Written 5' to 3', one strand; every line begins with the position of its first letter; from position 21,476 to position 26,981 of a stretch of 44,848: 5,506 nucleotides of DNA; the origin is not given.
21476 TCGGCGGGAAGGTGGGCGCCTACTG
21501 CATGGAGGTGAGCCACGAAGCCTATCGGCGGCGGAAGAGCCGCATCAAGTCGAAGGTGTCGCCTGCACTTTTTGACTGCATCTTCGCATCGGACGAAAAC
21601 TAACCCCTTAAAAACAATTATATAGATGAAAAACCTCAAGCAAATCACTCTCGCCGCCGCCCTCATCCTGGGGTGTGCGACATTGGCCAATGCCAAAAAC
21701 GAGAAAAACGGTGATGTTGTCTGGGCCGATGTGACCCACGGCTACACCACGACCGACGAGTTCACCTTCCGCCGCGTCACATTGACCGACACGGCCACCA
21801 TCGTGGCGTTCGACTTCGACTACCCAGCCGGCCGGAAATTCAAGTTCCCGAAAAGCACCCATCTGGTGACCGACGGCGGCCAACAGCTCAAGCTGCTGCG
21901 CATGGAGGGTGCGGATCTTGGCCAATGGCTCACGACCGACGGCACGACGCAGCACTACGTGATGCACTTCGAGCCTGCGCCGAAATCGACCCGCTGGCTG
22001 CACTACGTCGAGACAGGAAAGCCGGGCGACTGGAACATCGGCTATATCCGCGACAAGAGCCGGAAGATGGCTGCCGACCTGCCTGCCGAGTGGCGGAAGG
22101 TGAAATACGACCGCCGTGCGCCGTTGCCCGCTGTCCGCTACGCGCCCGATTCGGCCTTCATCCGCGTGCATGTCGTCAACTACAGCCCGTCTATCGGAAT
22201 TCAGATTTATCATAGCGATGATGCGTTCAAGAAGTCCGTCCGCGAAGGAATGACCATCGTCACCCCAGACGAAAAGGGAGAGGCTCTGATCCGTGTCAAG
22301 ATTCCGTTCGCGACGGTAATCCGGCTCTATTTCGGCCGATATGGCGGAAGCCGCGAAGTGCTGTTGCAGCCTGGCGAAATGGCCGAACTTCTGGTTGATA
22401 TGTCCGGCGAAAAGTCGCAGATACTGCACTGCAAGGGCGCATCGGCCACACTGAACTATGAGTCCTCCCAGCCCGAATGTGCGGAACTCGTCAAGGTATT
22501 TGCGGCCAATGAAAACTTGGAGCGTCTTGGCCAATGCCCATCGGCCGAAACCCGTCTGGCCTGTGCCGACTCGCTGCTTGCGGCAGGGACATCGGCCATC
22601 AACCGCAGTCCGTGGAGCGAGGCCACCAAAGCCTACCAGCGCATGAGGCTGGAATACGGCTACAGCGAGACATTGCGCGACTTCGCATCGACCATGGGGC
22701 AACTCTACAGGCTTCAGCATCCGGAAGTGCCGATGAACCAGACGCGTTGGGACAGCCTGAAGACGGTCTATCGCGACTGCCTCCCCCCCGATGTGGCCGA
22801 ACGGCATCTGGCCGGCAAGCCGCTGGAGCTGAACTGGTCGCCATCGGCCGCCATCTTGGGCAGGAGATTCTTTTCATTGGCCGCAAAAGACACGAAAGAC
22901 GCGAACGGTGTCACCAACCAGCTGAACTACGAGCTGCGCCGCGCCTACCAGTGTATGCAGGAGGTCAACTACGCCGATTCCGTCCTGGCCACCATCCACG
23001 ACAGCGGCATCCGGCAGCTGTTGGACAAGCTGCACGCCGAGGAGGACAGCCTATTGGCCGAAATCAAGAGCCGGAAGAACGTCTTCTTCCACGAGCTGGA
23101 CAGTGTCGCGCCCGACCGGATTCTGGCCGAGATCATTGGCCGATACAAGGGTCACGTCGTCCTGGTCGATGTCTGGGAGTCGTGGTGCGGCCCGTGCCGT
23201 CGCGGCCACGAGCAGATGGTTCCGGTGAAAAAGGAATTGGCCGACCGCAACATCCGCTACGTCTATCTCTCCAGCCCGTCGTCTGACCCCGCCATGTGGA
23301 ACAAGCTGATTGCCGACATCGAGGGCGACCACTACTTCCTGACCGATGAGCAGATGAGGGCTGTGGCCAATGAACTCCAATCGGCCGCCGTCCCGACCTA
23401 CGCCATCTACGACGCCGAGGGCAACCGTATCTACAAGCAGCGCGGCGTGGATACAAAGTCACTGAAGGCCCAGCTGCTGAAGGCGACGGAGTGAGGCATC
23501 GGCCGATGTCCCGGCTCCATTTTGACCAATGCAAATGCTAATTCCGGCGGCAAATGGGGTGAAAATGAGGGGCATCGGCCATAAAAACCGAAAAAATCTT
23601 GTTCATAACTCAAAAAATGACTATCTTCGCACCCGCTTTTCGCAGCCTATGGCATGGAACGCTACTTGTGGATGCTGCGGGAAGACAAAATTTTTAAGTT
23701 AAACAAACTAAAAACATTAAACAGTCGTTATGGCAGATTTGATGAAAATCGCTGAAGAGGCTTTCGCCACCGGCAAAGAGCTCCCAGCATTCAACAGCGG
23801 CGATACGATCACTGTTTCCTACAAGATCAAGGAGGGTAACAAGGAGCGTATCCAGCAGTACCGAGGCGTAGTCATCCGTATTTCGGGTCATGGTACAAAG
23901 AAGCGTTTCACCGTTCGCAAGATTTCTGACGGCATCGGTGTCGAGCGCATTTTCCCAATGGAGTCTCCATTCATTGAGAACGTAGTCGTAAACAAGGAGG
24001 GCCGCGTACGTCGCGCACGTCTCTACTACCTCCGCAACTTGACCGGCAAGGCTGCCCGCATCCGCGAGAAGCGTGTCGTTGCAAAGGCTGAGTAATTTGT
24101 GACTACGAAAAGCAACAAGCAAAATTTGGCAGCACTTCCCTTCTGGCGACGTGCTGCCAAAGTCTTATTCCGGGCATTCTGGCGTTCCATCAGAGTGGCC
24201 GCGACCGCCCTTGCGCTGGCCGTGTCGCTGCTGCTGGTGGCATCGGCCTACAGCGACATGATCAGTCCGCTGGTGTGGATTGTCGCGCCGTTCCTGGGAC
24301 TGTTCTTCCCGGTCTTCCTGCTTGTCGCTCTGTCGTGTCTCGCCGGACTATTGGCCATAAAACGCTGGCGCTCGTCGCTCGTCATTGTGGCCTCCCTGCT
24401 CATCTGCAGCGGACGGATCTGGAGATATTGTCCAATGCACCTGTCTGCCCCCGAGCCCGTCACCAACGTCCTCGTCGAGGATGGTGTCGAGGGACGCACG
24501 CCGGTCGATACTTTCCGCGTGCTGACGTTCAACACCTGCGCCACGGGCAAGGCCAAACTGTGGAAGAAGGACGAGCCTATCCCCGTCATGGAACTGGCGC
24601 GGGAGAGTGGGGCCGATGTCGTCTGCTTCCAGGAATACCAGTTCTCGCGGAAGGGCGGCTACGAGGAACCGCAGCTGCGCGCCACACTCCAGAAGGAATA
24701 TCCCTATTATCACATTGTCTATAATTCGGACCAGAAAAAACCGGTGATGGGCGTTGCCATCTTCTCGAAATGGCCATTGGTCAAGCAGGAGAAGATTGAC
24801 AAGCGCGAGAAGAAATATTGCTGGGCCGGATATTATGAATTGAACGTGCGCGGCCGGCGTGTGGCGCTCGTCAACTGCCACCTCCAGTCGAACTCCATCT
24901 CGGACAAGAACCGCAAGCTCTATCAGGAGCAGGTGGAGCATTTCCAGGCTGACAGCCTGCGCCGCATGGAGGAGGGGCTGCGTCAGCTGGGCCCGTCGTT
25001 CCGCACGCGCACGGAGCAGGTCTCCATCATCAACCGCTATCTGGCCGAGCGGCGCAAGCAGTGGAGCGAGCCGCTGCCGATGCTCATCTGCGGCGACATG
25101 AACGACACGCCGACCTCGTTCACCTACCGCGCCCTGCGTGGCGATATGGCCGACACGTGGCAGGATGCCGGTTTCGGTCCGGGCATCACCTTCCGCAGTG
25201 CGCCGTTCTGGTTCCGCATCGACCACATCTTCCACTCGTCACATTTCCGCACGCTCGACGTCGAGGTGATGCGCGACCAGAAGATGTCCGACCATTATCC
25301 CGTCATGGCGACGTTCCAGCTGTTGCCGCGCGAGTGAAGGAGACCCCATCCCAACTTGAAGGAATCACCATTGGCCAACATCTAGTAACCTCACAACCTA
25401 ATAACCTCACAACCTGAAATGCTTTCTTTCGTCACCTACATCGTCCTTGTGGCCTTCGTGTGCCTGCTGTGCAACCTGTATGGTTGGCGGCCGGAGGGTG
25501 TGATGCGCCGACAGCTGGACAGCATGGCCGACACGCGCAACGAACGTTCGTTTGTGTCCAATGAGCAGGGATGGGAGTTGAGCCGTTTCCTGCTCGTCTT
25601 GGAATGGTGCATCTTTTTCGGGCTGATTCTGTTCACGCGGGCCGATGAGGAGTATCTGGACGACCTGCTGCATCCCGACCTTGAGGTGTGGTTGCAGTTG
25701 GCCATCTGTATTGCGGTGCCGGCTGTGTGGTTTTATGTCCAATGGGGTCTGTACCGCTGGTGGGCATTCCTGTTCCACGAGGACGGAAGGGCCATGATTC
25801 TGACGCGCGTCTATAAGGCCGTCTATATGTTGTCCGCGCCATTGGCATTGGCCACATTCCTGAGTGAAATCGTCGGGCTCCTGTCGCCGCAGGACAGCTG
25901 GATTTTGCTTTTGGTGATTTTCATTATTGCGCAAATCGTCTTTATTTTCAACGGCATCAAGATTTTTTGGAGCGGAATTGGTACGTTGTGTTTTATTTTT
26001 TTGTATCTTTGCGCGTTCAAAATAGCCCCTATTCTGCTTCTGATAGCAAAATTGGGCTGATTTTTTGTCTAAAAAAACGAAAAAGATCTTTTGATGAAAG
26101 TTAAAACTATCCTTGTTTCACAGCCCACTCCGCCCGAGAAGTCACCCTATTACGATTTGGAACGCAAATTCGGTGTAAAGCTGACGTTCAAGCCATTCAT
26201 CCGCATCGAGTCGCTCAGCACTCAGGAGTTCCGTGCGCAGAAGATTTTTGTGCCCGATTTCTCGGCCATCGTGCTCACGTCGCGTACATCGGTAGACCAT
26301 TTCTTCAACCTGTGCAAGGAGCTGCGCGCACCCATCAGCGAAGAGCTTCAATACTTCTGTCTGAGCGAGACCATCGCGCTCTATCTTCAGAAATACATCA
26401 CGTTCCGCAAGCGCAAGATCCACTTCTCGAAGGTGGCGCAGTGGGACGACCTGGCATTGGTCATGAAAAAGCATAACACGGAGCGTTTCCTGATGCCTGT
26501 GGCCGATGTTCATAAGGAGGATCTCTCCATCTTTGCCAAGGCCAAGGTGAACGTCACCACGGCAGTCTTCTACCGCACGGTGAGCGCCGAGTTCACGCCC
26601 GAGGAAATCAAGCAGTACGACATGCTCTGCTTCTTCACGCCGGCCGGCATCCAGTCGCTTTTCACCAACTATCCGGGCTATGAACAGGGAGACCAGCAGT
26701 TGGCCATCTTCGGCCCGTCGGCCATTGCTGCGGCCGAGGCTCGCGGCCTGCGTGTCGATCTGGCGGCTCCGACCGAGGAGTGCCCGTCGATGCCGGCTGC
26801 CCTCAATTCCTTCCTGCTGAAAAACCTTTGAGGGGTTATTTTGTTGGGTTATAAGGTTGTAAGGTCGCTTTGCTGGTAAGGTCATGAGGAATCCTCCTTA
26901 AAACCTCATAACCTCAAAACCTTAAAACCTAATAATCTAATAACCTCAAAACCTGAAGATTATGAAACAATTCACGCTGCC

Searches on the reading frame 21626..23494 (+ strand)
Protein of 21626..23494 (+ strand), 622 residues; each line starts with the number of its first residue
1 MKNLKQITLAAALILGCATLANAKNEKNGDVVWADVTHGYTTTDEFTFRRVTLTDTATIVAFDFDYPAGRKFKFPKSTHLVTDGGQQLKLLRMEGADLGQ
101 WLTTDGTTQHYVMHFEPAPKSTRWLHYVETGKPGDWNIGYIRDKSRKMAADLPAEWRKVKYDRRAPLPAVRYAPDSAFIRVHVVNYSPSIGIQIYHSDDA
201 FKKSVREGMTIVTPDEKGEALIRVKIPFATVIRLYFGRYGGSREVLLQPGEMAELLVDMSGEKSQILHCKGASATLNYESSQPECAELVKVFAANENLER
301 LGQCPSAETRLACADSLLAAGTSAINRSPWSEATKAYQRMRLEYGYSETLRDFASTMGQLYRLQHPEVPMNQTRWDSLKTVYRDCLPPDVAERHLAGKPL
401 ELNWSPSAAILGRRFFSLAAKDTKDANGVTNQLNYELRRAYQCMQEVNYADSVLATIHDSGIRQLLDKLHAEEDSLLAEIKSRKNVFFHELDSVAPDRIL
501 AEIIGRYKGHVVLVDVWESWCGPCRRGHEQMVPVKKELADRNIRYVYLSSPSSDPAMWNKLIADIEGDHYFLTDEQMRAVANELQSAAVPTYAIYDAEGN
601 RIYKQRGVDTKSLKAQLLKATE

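Call 89: search_protein_families(library=pfam, proteins=[window:21626-23494:+], max_evalue=0.001)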
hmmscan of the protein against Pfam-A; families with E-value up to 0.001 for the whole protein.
window:21626-23494:+ (622 aa): 3 families
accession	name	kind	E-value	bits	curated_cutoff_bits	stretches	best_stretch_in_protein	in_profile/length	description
PF08534.16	Redoxin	-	1.9e-10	41.1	26.6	1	507-611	26-138/148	Redoxin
PF13905.12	Thioredoxin_8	-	2.6e-06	28.1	27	1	510-599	2-92/94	Thioredoxin-like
PF13098.12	Thioredoxin_2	-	0.00016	22.4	27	1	509-607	5-93/104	Thioredoxin-like domain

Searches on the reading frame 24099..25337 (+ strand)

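Call 89: search_protein_families(library=pfam, proteins=[window:24099-25337:+], max_evalue=0.001)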
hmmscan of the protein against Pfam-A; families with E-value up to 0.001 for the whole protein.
window:24099-25337:+ (412 aa): 1 family
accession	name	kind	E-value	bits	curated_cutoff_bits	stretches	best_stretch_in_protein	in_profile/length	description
PF03372.29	Exo_endo_phos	-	2.1e-21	77.1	24.5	1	162-399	21-225/225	Endonuclease/Exonuclease/phosphatase family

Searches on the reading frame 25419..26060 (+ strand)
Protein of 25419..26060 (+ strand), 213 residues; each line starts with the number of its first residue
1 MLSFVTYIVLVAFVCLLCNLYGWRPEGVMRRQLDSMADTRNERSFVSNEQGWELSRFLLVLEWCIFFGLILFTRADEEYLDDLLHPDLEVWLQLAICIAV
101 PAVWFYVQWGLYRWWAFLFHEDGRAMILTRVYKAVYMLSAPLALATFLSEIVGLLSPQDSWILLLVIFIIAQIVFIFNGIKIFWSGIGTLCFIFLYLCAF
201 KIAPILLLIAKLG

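Call 89: search_protein_families(library=pfam, proteins=[window:25419-26060:+], max_evalue=0.001)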
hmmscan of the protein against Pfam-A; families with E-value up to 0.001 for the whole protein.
window:25419-26060:+ (213 aa): 1 family
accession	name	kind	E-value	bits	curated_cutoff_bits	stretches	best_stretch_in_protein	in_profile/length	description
PF14093.11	DUF4271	-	7.9e-19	68.8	29.7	1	9-209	2-203/206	Domain of unknown function (DUF4271)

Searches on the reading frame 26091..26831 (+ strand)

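Call 89: search_protein_families(library=pfam, proteins=[window:26091-26831:+], max_evalue=0.001)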
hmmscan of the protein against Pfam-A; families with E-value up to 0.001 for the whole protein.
window:26091-26831:+ (246 aa): 1 family
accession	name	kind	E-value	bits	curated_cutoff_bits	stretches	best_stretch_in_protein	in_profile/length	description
PF02602.20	HEM4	-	1.6e-22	80.2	27.5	1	25-234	8-229/231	Uroporphyrinogen-III synthase HemD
